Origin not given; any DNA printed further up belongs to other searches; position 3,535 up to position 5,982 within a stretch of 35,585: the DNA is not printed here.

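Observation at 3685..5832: Winged-helix + ATP-cone + catalytically dead NrdD paralogue directly upstream of the real nrdD: a possible RNR-derived nucleotide-sensing transcription factor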

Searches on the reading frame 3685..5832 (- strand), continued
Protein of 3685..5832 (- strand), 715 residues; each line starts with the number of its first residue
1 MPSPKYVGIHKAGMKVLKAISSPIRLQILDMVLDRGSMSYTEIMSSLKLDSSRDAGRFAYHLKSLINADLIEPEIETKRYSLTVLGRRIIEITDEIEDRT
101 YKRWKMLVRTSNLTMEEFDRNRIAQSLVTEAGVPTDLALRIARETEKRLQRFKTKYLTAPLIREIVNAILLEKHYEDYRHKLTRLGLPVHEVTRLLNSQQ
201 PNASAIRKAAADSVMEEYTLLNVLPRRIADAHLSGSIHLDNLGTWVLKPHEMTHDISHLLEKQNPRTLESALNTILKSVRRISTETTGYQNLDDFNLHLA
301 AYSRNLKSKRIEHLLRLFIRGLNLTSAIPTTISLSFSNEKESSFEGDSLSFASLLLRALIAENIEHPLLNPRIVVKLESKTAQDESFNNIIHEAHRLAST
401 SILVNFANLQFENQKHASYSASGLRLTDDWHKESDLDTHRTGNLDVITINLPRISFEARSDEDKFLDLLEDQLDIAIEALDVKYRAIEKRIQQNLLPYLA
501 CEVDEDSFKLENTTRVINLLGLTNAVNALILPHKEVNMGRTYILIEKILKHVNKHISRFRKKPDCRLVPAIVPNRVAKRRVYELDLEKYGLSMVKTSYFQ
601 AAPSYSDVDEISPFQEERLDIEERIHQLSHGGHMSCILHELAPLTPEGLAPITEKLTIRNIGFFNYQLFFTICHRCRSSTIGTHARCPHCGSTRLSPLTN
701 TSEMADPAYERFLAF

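Call 59: find_encoding_contigs(protein=P0173, flank=6000, max_places=1)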
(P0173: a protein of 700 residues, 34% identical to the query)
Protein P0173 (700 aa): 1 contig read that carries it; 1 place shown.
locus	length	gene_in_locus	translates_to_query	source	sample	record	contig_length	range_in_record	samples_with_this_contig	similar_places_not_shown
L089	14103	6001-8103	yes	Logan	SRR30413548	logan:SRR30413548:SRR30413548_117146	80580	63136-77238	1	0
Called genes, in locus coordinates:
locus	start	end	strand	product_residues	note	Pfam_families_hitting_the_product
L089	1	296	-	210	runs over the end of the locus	PF00293:NUDIX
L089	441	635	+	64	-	-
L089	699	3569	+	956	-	PF00270:DEAD, PF04851:ResIII, PF00271:Helicase_C, PF22590:Cas3-like_C_2 (weak), PF19306:WHD_Lhr, PF08494:DEAD_assoc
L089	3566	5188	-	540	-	-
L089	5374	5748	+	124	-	PF00903:Glyoxalase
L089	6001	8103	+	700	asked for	PF12840:HTH_20 (weak), PF24038:DUF7347, PF03477:ATP-cone (weak), PF13597:NRDD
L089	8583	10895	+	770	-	PF00317:Ribonuc_red_lgN, PF02867:Ribonuc_red_lgC, PF12637:TSCPD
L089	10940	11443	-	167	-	-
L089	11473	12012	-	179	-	-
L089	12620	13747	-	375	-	-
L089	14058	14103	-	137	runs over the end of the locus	-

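Call 60: find_encoding_contigs(protein=P0284, flank=6000, max_places=1)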
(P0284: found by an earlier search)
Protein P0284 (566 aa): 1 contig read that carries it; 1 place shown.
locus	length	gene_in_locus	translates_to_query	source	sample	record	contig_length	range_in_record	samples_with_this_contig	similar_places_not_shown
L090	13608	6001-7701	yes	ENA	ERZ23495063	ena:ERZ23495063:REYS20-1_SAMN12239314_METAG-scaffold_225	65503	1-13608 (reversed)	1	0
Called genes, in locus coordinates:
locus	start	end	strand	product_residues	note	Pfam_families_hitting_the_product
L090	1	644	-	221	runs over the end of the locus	PF00687:Ribosomal_L1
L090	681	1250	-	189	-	-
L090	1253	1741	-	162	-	PF03946:Ribosomal_L11_N, PF00298:Ribosomal_L11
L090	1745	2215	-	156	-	PF03439:Spt5-NGN, PF00467:KOW (weak), PF23284:KOW2_Spt5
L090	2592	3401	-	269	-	PF00528:BPD_transp_1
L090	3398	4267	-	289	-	PF00528:BPD_transp_1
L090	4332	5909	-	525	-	PF01547:SBP_bac_1, PF13416:SBP_bac_8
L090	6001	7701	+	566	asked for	PF12840:HTH_20 (faint), PF14947:HTH_45 (faint), PF24038:DUF7347, PF25213:HVO_A0261_N (weak), PF03477:ATP-cone (weak), PF13597:NRDD (faint)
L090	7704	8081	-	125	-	PF19026:UBA_HYPK (weak)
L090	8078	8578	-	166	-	PF14810:TGT_C2, PF01472:PUA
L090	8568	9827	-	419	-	PF13167:GTP-bdg_N, PF02421:FeoB_N (faint), PF16360:GTP-bdg_M, PF01926:MMR_HSR1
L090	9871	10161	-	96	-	PF24250:HVO_2718 (weak), PF01381:HTH_3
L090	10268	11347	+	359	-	PF07995:GSDH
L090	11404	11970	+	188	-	PF00011:HSP20, PF04969:CS, PF17886:ArsA_HSP20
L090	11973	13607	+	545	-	?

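Call 61: find_encoding_contigs(protein=P0270, flank=6000, max_places=1)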
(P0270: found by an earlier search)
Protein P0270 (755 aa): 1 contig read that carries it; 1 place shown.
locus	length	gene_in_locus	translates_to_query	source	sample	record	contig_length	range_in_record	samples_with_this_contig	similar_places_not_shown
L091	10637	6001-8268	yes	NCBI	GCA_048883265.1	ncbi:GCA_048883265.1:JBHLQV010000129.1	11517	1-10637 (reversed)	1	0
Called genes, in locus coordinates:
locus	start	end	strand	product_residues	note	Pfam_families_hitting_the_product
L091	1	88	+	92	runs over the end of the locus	PF01918:Alba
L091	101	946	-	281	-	PF01336:tRNA_anti-codon (faint)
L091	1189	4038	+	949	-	PF00270:DEAD, PF04851:ResIII, PF00271:Helicase_C, PF19306:WHD_Lhr, PF08494:DEAD_assoc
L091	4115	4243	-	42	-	-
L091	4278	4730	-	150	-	-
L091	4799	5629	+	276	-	PF00149:Metallophos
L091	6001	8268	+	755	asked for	PF14947:HTH_45 (faint), PF24038:DUF7347 (weak), PF13597:NRDD, PF11230:YjjI-like (faint)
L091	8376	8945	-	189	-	PF01976:DUF116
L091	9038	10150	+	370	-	PF13167:GTP-bdg_N, PF16360:GTP-bdg_M, PF03193:RsgA_GTPase (faint), PF00009:GTP_EFTU, PF01926:MMR_HSR1, PF02421:FeoB_N (weak)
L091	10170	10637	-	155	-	PF01636:APH (weak)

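Call 70: search_solved_structures(query=A1, max_evalue=0.001, show_alignments=3)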
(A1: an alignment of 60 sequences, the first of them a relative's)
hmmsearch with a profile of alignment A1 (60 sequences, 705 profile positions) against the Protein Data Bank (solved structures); distinct sequences matched with E-value up to 0.001: 5.
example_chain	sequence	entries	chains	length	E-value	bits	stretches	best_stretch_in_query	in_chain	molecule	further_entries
9d3x_A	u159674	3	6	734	8.2e-30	106.8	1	221-699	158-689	Anaerobic ribonucleoside-triphosphate reductase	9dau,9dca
8p23_A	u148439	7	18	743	1.4e-26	96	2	302-700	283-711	Anaerobic ribonucleoside-triphosphate reductase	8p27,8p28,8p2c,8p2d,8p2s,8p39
1h78_A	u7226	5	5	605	5.2e-19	71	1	221-701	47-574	ANAEROBIC RIBONUCLEOTIDE-TRIPHOSPHATE REDUCTASE LARGE CHAIN | ANAEROBIC RIBONUCLEOTIDE-TRIPHOSPHATE REDUCTASE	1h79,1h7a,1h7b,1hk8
4coi_A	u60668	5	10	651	2.9e-18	68.6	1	230-697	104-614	ANAEROBIC RIBONUCLEOSIDE-TRIPHOSPHATE REDUCTASE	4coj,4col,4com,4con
4u3e_A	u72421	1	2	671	3.2e-18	68.4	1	230-697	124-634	Ribonucleoside triphosphate reductase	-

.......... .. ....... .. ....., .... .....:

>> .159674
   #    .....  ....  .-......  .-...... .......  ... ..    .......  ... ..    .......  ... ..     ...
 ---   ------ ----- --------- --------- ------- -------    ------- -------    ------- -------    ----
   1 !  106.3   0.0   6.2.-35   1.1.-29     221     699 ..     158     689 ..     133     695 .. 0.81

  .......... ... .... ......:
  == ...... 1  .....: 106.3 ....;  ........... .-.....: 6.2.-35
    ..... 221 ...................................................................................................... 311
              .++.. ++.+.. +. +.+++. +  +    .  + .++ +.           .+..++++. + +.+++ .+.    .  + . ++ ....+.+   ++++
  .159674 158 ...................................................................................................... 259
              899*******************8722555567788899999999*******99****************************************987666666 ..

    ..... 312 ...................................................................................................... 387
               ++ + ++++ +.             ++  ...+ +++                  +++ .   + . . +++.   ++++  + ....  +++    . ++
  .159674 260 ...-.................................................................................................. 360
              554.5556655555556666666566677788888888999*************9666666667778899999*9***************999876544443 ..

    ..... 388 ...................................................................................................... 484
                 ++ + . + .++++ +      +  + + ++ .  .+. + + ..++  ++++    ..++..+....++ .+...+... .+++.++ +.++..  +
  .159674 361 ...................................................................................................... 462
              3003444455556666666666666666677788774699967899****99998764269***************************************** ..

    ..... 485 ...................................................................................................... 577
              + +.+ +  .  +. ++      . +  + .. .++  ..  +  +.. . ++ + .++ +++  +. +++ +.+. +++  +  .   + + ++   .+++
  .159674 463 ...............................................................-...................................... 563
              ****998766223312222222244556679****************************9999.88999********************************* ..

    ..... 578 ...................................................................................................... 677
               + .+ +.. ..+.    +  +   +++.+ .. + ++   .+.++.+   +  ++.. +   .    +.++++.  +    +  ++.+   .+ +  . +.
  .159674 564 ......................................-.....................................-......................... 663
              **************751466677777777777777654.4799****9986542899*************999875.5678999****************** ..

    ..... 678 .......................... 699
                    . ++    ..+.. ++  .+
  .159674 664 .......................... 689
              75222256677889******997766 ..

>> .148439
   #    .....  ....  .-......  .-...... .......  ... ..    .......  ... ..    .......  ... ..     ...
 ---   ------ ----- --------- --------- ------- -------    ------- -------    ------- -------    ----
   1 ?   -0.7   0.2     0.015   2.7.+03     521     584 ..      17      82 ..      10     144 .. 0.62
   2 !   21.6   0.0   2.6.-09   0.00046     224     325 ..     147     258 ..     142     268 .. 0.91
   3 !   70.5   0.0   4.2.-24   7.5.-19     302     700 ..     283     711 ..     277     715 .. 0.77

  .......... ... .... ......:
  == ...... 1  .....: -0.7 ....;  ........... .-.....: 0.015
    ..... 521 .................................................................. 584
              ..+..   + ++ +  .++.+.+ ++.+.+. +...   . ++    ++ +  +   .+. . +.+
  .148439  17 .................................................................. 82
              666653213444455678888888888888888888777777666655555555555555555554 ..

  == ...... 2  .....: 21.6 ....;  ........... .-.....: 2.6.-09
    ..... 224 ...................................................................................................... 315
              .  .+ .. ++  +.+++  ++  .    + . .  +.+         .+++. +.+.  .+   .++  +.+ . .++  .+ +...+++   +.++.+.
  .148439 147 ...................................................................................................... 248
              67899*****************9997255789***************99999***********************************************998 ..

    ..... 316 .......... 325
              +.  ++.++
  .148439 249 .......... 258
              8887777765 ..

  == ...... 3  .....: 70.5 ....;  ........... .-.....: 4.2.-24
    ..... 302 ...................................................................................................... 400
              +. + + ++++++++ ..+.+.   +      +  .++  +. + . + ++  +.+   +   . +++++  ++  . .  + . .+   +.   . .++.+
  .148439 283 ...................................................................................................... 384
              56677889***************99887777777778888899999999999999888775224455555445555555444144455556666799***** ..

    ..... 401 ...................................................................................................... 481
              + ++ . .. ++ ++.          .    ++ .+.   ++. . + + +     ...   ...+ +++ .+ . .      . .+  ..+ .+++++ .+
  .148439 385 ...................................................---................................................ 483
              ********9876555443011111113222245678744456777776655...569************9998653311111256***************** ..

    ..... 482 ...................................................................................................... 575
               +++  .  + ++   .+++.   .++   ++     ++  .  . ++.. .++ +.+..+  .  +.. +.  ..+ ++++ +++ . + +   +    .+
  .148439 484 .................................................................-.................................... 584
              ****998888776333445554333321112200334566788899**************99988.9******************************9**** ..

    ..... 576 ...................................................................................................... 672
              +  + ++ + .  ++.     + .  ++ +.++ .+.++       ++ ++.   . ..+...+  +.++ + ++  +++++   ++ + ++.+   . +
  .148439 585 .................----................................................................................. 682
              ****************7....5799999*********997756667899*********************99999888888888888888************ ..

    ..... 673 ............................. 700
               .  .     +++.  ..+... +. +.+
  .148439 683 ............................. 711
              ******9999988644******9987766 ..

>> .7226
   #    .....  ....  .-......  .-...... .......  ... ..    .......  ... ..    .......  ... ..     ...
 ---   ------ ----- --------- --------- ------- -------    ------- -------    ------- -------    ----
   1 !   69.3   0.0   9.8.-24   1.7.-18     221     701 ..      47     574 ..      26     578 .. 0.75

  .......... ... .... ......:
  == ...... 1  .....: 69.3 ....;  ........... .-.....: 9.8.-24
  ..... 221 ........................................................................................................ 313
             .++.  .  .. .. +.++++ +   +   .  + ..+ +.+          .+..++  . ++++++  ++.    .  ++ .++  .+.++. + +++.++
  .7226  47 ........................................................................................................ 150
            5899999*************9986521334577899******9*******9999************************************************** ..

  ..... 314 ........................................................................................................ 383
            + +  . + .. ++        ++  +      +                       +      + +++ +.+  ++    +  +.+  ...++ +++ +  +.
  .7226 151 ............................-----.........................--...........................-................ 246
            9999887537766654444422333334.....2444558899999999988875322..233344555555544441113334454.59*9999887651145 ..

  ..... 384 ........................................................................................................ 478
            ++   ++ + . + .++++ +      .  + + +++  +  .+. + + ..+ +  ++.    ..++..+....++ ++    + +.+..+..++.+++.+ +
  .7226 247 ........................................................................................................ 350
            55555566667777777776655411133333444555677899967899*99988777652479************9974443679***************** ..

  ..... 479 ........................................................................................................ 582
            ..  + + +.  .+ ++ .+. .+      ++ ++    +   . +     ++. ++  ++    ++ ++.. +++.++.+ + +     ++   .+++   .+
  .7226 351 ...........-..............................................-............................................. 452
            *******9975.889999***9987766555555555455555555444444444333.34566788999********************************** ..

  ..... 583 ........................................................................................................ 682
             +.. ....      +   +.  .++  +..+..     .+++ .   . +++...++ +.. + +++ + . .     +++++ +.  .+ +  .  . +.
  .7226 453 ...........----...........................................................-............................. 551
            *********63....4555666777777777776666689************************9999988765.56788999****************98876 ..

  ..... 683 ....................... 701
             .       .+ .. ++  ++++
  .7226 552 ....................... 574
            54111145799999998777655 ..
